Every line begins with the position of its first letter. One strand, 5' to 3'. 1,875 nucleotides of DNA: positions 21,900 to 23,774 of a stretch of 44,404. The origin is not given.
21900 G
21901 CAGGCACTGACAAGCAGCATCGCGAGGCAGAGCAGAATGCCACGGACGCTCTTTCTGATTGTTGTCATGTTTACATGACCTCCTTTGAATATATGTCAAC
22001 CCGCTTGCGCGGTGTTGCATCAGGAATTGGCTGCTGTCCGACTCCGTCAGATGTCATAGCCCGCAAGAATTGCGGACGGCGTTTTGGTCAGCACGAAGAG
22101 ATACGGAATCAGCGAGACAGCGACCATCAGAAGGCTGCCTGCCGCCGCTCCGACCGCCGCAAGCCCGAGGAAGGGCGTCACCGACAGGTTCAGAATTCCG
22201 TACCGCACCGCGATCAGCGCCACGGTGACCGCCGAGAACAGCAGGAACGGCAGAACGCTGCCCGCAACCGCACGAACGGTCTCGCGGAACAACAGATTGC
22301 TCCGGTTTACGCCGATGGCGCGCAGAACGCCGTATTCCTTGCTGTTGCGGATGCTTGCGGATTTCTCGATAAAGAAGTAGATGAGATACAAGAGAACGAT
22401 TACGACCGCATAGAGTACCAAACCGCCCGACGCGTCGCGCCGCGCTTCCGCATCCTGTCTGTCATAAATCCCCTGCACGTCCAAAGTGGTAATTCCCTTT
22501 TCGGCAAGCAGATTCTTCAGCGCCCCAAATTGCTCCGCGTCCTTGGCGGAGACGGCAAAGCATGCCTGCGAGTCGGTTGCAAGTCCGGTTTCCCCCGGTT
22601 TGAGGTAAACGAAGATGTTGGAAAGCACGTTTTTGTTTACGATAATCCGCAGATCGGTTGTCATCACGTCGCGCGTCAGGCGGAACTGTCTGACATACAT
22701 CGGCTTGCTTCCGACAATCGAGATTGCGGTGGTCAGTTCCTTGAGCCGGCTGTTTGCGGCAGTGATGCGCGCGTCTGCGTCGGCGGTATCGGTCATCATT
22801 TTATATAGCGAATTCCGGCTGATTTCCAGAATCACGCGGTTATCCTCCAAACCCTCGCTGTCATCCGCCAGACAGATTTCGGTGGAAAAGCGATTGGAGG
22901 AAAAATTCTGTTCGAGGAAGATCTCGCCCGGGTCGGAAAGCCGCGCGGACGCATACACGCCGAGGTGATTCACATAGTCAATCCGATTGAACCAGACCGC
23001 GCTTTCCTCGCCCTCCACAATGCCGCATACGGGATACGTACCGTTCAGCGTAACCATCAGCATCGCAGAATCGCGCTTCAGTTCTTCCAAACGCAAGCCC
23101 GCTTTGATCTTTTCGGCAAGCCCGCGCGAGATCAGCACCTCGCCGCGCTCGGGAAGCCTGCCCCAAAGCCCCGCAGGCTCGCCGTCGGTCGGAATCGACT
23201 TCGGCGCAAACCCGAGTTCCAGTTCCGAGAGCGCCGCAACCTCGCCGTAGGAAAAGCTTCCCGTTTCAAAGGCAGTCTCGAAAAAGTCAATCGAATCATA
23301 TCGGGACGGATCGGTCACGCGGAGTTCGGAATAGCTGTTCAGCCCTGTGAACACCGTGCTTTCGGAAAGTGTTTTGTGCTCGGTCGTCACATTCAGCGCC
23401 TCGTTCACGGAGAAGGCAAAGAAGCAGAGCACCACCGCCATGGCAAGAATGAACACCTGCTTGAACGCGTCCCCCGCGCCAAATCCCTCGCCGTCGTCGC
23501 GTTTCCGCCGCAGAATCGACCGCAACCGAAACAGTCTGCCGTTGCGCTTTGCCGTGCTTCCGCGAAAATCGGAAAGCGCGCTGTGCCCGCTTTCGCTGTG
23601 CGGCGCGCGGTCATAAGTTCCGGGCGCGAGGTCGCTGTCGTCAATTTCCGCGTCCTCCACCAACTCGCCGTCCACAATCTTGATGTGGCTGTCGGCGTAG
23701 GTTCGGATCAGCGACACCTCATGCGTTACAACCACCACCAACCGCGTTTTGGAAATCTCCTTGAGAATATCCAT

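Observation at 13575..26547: Five-gene envelope operon: a tandem pair of MacB-type (ATPase-FtsX fusion) proteins coupled to two lipoproteins over 1000 aa and a tail-anchored surface protein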

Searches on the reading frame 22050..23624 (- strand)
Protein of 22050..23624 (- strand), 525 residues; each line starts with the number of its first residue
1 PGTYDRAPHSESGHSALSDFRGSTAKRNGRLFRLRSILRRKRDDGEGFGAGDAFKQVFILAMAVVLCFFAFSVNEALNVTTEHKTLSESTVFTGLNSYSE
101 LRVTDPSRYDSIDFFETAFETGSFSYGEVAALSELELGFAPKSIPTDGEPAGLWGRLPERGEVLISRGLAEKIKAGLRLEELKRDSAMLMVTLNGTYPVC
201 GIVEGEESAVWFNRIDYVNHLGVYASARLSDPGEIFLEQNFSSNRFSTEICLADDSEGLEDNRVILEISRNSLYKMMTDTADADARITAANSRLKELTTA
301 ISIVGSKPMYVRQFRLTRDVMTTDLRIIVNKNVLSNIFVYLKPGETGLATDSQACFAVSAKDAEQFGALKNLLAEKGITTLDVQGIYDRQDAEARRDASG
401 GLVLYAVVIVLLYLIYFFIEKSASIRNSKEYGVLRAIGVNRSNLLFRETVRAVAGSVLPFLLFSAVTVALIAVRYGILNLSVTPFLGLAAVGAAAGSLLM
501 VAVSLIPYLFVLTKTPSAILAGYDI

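Call 60: search_solved_structures(query=A4, max_evalue=10, show_alignments=2)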
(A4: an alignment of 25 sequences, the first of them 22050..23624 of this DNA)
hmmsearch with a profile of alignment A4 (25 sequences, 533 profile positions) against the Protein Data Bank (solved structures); distinct sequences matched with E-value up to 10: 4.
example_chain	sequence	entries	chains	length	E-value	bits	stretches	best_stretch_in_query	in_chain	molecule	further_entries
7kgz_A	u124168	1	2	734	1.5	10.5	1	211-275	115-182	Beta-glucuronidase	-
5tj5_E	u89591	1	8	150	2.2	10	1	444-500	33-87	V-type proton ATPase subunit c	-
6m0r_E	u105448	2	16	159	2.3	9.9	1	444-500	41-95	V-type proton ATPase subunit c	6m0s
3j9t_Y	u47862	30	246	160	2.3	9.9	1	444-500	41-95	V-type proton ATPase subunit c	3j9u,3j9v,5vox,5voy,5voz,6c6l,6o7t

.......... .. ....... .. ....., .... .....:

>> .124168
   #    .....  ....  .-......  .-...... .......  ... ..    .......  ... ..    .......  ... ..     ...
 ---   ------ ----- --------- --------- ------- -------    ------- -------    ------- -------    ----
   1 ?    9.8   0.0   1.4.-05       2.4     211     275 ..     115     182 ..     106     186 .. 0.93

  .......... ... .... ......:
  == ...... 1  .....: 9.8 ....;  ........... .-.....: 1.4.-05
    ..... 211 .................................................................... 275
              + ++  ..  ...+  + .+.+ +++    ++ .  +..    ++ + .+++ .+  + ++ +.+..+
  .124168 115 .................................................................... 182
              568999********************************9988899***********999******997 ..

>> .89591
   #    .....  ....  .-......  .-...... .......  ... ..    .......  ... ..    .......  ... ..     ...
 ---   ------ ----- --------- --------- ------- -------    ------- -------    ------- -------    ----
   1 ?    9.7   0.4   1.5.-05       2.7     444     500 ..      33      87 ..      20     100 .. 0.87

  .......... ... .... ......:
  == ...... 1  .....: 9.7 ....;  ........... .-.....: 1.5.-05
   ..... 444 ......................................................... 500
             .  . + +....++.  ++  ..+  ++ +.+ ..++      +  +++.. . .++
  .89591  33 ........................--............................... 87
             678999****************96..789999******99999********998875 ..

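Call 86: find_homologous_proteins(query=A4, max_evalue=0.001)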
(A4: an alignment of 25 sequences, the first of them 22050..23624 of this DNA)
Query A4 (25 sequences) (525 aa, profile of the alignment): 946 proteins with E <= 0.001 among 8000 candidates; the best 120 are listed.
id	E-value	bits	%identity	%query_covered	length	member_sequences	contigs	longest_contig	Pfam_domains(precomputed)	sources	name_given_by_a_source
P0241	1.3e-258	877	53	100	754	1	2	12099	PF00005.34,PF02463.26,PF13304.13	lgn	-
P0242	6.9e-258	875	52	100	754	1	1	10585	PF00005.34,PF02463.26,PF13304.13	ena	-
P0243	6.9e-258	875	52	100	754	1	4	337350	PF00005.34,PF02463.26,PF13304.13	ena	-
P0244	6.9e-258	875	52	100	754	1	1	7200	PF00005.34,PF02463.26,PF13304.13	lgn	-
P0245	8.8e-258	874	53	100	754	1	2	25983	PF00005.34,PF02463.26,PF13304.13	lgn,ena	-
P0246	1.0e-257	874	52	100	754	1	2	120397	PF00005.34,PF02463.26,PF13304.13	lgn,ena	-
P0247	1.0e-257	874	52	100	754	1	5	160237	PF00005.34,PF02463.26,PF13304.13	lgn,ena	-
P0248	1.1e-257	874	53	100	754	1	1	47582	PF00005.34,PF02463.26,PF13304.13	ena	-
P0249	1.2e-257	874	53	100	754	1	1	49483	PF00005.34,PF02463.26,PF13304.13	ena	-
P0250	1.5e-257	874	52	100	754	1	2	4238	PF00005.34,PF02463.26,PF13304.13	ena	-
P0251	1.5e-257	874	52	100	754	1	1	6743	PF00005.34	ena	-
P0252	1.5e-257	874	52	100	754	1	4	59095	PF00005.34,PF02463.26,PF13304.13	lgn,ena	-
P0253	1.8e-257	873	53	100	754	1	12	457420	PF00005.34,PF02463.26,PF13304.13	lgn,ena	-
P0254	1.9e-257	873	53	100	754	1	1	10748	PF00005.34,PF02463.26,PF13304.13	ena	-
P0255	1.9e-257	873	53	100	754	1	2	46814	PF00005.34,PF02463.26,PF13304.13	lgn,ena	-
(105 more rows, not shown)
